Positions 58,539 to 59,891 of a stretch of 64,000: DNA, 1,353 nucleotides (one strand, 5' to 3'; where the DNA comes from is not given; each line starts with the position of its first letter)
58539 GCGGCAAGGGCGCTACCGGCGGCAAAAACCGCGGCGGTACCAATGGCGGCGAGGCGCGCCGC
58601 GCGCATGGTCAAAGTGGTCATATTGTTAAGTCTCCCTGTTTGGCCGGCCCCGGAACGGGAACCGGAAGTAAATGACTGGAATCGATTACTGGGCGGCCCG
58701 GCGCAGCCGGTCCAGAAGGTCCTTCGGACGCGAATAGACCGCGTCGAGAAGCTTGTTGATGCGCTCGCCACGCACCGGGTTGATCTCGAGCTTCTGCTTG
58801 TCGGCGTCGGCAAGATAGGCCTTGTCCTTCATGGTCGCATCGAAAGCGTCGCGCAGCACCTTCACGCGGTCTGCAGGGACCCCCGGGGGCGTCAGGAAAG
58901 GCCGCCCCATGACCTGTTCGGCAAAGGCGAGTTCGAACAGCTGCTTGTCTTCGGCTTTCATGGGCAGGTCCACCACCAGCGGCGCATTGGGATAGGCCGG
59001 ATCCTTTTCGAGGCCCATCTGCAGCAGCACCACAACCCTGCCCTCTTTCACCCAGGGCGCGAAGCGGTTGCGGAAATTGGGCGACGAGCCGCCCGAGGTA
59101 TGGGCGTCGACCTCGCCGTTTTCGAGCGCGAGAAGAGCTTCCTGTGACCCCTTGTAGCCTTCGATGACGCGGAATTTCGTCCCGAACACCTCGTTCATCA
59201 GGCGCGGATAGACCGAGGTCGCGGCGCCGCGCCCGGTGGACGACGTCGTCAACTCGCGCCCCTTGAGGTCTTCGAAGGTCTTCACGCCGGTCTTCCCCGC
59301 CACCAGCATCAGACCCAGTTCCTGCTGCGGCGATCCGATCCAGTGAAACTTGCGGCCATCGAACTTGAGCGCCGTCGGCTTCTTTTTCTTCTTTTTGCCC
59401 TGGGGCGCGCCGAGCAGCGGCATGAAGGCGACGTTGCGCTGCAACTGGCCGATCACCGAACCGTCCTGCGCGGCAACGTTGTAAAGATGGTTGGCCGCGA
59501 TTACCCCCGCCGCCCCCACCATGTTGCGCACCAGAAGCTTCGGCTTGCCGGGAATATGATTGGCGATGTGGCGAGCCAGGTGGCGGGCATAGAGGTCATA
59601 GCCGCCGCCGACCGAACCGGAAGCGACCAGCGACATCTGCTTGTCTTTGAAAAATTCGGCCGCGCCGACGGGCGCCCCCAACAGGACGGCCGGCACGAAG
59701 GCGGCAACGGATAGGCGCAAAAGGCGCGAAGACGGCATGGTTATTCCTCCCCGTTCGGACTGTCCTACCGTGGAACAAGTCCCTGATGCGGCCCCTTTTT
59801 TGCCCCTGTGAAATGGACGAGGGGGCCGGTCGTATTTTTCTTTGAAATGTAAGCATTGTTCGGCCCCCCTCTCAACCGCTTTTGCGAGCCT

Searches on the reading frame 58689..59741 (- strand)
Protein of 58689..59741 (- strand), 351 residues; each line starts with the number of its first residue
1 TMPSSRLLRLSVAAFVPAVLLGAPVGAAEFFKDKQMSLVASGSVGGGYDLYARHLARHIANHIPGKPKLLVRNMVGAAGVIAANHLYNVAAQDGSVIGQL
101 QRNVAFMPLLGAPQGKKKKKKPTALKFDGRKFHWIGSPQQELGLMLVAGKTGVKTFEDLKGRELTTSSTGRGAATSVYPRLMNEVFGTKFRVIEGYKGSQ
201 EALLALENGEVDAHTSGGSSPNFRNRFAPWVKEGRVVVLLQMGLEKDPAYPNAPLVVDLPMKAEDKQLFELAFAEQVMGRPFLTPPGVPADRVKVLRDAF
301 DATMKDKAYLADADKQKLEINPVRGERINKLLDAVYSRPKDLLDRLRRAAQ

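Call 41: find_homologous_proteins(query=window:58689-59741:-, max_evalue=1e-30)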
Query window:58689-59741:- (351 aa): 1803 proteins with E <= 1e-30 among 8000 candidates; the best 120 are listed.
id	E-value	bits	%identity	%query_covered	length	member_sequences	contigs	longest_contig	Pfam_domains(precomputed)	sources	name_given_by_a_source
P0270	4.8e-228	774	100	100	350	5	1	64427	PF03401.19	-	-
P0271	1.0e-186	638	83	98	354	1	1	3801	PF03401.19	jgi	jgi:tripartite-type tricarboxylate transporter receptor subunit TctC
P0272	2.2e-185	634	82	98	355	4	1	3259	PF03401.19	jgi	jgi:tripartite-type tricarboxylate transporter receptor subunit TctC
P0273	2.4e-185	633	86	92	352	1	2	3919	PF03401.19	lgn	-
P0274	3.0e-182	623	79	100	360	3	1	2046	PF03401.19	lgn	-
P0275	4.0e-182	623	85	92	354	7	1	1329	PF03401.19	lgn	-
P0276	1.2e-181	621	80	99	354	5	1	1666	PF03401.19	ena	-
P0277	1.6e-181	621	80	97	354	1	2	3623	PF03401.19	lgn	-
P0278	1.7e-181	621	79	100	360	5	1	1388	PF03401.19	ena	-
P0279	2.6e-178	610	77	100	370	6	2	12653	PF03401.19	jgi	-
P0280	6.2e-170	583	80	92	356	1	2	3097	PF03401.19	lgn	-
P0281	4.7e-166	570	76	97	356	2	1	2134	PF03401.19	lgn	-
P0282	1.8e-160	552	75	92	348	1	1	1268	PF03401.19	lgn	-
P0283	4.5e-159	547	74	91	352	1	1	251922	PF03401.19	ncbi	-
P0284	5.0e-149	514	72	96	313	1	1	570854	PF03401.19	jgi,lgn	jgi:tripartite-type tricarboxylate transporter receptor subunit TctC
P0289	6.5e-119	415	57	91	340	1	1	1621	PF03401.19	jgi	jgi:tripartite-type tricarboxylate transporter receptor subunit TctC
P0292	5.7e-118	412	56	92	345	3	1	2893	PF03401.19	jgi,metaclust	metaclust:\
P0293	1.2e-117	411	56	97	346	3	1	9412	PF03401.19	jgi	jgi:tripartite-type tricarboxylate transporter receptor subunit TctC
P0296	4.8e-116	406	57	92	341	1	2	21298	PF03401.19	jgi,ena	-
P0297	9.3e-116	405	56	92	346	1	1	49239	PF03401.19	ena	-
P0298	1.0e-115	404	56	92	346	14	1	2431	PF03401.19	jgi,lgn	jgi:tripartite-type tricarboxylate transporter receptor subunit TctC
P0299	1.2e-115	404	55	97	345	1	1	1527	PF03401.19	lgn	-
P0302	5.3e-115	402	56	92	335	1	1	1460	PF03401.19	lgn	-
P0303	7.9e-115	402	56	91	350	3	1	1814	PF03401.19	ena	-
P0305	8.9e-115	401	55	93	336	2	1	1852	PF03401.19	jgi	jgi:tripartite-type tricarboxylate transporter receptor subunit TctC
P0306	9.2e-115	401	57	92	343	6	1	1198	PF03401.19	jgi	-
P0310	1.5e-114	401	57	91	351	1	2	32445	PF03401.19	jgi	jgi:tripartite-type tricarboxylate transporter receptor subunit TctC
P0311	1.6e-114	401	56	91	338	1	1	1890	PF03401.19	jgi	jgi:tripartite-type tricarboxylate transporter receptor subunit TctC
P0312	1.8e-114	400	54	99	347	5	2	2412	PF03401.19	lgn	-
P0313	1.8e-114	400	56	92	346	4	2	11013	PF03401.19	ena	-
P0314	2.3e-114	400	55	91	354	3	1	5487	PF03401.19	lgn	-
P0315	3.6e-114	399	55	92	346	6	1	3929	PF03401.19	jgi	jgi:tripartite-type tricarboxylate transporter receptor subunit TctC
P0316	3.9e-114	399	58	92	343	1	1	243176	PF03401.19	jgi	jgi:tripartite-type tricarboxylate transporter receptor subunit TctC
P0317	1.3e-113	398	55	91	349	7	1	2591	PF03401.19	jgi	-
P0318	1.6e-113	397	53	96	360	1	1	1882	PF03401.19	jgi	jgi:tripartite-type tricarboxylate transporter receptor subunit TctC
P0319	2.2e-113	397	57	91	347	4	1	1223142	PF03401.19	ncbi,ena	-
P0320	2.6e-113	397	56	91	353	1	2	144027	PF03401.19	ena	-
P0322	4.1e-113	396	57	92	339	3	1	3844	PF03401.19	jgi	jgi:tripartite-type tricarboxylate transporter receptor subunit TctC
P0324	5.2e-113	396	53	97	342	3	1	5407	PF03401.19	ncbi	-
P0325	7.1e-113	395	55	91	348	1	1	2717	PF03401.19,PF12974.13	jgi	jgi:tripartite-type tricarboxylate transporter receptor subunit TctC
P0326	8.0e-113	395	57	91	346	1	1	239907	PF03401.19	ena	-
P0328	1.1e-112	394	56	91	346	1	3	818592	PF03401.19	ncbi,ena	-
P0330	1.4e-112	394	56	92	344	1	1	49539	PF03401.19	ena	-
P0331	1.5e-112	394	58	88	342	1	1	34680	PF03401.19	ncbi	ncbi:MAG: Bug family tripartite tricarboxylate transporter substrate binding protein [Xanthobacterac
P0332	1.5e-112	394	54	99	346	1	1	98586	PF03401.19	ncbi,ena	-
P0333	1.6e-112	394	56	91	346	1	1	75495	PF03401.19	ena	-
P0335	1.7e-112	394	52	100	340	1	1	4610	PF03401.19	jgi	jgi:tripartite-type tricarboxylate transporter receptor subunit TctC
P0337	1.9e-112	394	54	91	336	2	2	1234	PF03401.19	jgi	jgi:tripartite-type tricarboxylate transporter receptor subunit TctC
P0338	2.0e-112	394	55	91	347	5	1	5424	PF03401.19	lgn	-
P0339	2.6e-112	393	55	91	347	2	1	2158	PF03401.19,PF12974.13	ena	-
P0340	2.7e-112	393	56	92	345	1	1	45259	PF03401.19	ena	-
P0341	3.0e-112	393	54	92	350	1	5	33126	PF03401.19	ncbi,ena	-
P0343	3.4e-112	393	56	92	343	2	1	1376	PF03401.19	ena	-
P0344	3.4e-112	393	55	90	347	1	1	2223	PF03401.19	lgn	-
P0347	4.6e-112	392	54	92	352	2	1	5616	PF03401.19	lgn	-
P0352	6.3e-112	392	54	93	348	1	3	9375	PF03401.19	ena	-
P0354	7.0e-112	392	56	91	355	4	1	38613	PF03401.19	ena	-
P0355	7.5e-112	392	56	92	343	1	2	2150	PF03401.19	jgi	jgi:tripartite-type tricarboxylate transporter receptor subunit TctC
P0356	7.8e-112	392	53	95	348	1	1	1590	PF03401.19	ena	-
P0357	8.4e-112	392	52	98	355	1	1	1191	PF03401.19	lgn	-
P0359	1.0e-111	391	56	92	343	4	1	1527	PF03401.19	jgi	jgi:tripartite-type tricarboxylate transporter receptor subunit TctC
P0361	1.1e-111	391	53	99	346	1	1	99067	PF03401.19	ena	-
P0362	1.3e-111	391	57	88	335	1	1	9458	PF03401.19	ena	-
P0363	1.5e-111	391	54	97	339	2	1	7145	PF03401.19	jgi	jgi:tripartite-type tricarboxylate transporter receptor subunit TctC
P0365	1.8e-111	391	55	91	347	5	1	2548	PF03401.19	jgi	jgi:tripartite-type tricarboxylate transporter receptor subunit TctC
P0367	2.0e-111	390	54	97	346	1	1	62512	PF03401.19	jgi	jgi:tripartite-type tricarboxylate transporter receptor subunit TctC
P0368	2.5e-111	390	55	92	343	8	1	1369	PF03401.19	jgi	jgi:tripartite-type tricarboxylate transporter receptor subunit TctC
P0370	2.8e-111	390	56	92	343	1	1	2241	PF03401.19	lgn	-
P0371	2.9e-111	390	55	92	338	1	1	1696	PF03401.19,PF12974.13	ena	-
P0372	3.2e-111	390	53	99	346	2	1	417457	PF03401.19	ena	-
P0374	3.5e-111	390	56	92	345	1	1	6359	PF03401.19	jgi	jgi:tripartite-type tricarboxylate transporter receptor subunit TctC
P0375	5.0e-111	389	51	99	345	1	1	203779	PF03401.19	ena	-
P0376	6.7e-111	389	53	95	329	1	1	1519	PF03401.19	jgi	jgi:tripartite-type tricarboxylate transporter receptor subunit TctC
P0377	7.7e-111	388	54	91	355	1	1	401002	PF03401.19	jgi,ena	-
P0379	8.1e-111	388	55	91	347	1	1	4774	PF03401.19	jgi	jgi:tripartite-type tricarboxylate transporter receptor subunit TctC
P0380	9.2e-111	388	55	92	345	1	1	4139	PF03401.19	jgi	jgi:tripartite-type tricarboxylate transporter receptor subunit TctC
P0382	1.0e-110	388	56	88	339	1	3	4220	PF03401.19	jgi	jgi:tripartite-type tricarboxylate transporter receptor subunit TctC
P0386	1.4e-110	388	56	92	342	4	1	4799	PF03401.19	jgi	jgi:tripartite-type tricarboxylate transporter receptor subunit TctC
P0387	1.5e-110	388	56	88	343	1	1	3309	PF03401.19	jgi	jgi:tripartite-type tricarboxylate transporter receptor subunit TctC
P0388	1.5e-110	387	53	97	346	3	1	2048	PF03401.19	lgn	-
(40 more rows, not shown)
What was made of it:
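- On TctC/Bug family (Pfam PF03401), TTT solute receptors: The database's precomputed annotation lists PF03401 for K5 (P0270, call 41) and for many homologs.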

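Call 51: predict_structure(alignment_id=A3)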
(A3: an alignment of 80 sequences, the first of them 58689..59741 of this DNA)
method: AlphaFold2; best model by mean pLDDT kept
length: 351 residues; sequences in the alignment: 80
mean_pLDDT: 91.9   pTM: 0.87
mean pLDDT of the five models: 91.9, 91.6, 91.4, 90.9, 90.8
residues with pLDDT >= 90: 288; 70-90: 34; 50-70: 21; < 50: 8
segments of 3 or more residues with pLDDT < 50: 1-3
pLDDT, mean of each block of 10 residues (from residue 1): 50 51 79 98 91 98 98 93 98 98 93 71 92 97 97 98 96 93 98 92 96 92 92 98 95 98 97 95 98 98 99 95 97 96 94 87
secondary structure, 60 per line:
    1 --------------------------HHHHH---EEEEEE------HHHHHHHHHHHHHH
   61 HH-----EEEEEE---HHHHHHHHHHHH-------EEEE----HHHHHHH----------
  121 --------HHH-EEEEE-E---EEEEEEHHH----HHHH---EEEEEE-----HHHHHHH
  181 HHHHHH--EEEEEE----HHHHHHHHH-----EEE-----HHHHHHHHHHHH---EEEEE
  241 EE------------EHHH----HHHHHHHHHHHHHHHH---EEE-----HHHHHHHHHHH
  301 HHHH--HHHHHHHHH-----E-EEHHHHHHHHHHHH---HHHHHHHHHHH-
elements in order: H27-31 E35-40 H47-62 E68-73 H77-88 E96-99 H104-110 E133-137 E143-148 H156-159 E163-168 H174-186 E189-194 H199-207 E213-215 H221-232 E236-242 H263-278 E282-284 H290-304 H307-315 H325-336 H340-350
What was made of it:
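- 58686..59738 (-): K5: fifth paralog, 36-41% identical to K1-K4. It has no tail (ends ...RLRRAAQ) but carries an internal KKKKKK (59379-59396) within a 10-residue loop insertion. AlphaFold pLDDT is 91.9, with the loop at about 71 (call 51).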

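Call 54: fold_search(model_id=the predicted structure, library=pdb)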
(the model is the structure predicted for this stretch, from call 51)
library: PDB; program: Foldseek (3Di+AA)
matches with E <= 10: 812; with E <= 0.001: 257
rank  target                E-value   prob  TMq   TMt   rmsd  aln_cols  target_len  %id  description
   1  8hk9_A                1.7e-16  1.00  0.68  0.81   4.0       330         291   20  Apo-form of Periplasmic terephthalate binding protein (TBP) from Ideonella sakaiensis (released 2023-06-21)
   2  4x9t                  4.1e-16  1.00  0.67  0.80   3.5       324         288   18  Crystal structure of a TctC solute binding protein from Polaromonas (Bpro_3516, Target EFI-510338), no ligand (released 2014-12-24)
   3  7ndr_C                3.2e-15  1.00  0.66  0.78   4.3       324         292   18  Crystal structure of TphC in an open conformation (released 2021-11-03)
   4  7ndr_B                3.6e-15  1.00  0.65  0.76   4.3       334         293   18  Crystal structure of TphC in an open conformation (released 2021-11-03)
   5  8hka                  4.6e-15  1.00  0.60  0.69   5.4       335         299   20  TPA bound-form of Periplasmic terephthalate binding protein (TBP) from Ideonella sakaiensis (released 2023-06-21)
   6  7ndr_A                9.8e-15  1.00  0.66  0.77   4.3       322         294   18  Crystal structure of TphC in an open conformation (released 2021-11-03)
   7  8hkb                  1.1e-14  1.00  0.60  0.69   5.4       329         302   18  TPA bound-form of Periplasmic terephthalate binding protein (TBP) from Ideonella sakaiensis mutant K184D (released 2023-06-21)
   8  2qpq_A                4.0e-14  1.00  0.67  0.78   3.8       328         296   18  Structure of Bug27 from Bordetella pertussis (released 2007-08-21)
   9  7nds                  6.0e-14  1.00  0.57  0.66   5.8       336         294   19  Crystal structure of TphC in a closed conformation (released 2021-11-03)
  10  6hke_C                1.3e-13  1.00  0.59  0.69   5.3       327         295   18  MatC (Rpa3494) from Rhodopseudomonas palustris with bound malate (released 2018-12-05)
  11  2dvz                  2.8e-13  1.00  0.59  0.67   5.2       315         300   21  Structure of a periplasmic transporter (released 2006-11-07)
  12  2f5x_A                4.1e-13  1.00  0.60  0.69   4.9       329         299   18  Structure of periplasmic binding protein BugD (released 2006-01-24)
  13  6hke_B                4.9e-13  1.00  0.60  0.69   4.9       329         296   18  MatC (Rpa3494) from Rhodopseudomonas palustris with bound malate (released 2018-12-05)
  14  6hke_A                5.2e-13  1.00  0.59  0.68   5.3       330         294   18  MatC (Rpa3494) from Rhodopseudomonas palustris with bound malate (released 2018-12-05)
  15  5oei                  1.1e-12  1.00  0.60  0.69   5.5       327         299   16  R. palustris Rpa4515 with oxoadipate (released 2017-11-08)
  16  2f5x_B                3.6e-12  1.00  0.60  0.69   5.1       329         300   18  Structure of periplasmic binding protein BugD (released 2006-01-24)
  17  2qpq_B                4.9e-12  1.00  0.66  0.78   3.6       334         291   16  Structure of Bug27 from Bordetella pertussis (released 2007-08-21)
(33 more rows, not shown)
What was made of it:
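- On TctC/Bug family (Pfam PF03401), TTT solute receptors: The top 17 Foldseek hits for the K5 model are all TTT receptors (8hk9, 4x9t, 7ndr, 2qpq, 6hke, 2dvz, 2f5x, 5oei), with E 1e-16 to 5e-12 (call 54).
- Closest known: TctC/Bug periplasmic solute receptors of tripartite tricarboxylate transporters. Same: Same two-domain fold (Foldseek probability 1.0, target-normalised TM-score about 0.8, call 54).
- Foldseek gives TphC/TBP/Bug27 at probability 1.0 (call 54). The closest solved structures bind terephthalate (call 54).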
